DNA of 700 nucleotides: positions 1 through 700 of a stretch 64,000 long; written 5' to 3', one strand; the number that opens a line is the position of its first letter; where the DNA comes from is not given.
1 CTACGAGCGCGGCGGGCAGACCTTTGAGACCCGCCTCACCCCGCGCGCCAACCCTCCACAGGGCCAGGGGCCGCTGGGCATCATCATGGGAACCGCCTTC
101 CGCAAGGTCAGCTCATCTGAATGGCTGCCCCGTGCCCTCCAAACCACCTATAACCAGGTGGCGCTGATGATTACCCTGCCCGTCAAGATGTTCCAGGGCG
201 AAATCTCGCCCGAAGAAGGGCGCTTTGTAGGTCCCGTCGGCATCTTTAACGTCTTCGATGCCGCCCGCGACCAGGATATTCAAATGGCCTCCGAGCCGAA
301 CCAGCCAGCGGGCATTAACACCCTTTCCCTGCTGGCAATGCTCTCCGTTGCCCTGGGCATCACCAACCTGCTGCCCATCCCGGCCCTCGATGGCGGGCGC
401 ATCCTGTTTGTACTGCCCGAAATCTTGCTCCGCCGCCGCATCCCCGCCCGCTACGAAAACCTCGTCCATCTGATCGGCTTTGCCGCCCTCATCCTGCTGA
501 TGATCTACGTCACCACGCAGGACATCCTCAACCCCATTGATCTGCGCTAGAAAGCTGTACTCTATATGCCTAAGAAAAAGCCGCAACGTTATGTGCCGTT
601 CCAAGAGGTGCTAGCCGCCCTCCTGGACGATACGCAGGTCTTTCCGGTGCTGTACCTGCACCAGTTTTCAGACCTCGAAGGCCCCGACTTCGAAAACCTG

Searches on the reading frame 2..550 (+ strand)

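Call 75: search_protein_families(library=pfam, proteins=[window:2-550:+], max_evalue=0.00001)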
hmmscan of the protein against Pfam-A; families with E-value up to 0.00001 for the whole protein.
window:2-550:+ (182 aa): 1 family
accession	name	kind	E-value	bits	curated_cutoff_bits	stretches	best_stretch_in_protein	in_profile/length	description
PF02163.28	Peptidase_M50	-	1.7e-18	67.3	27.2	1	41-166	111-221/221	Peptidase family M50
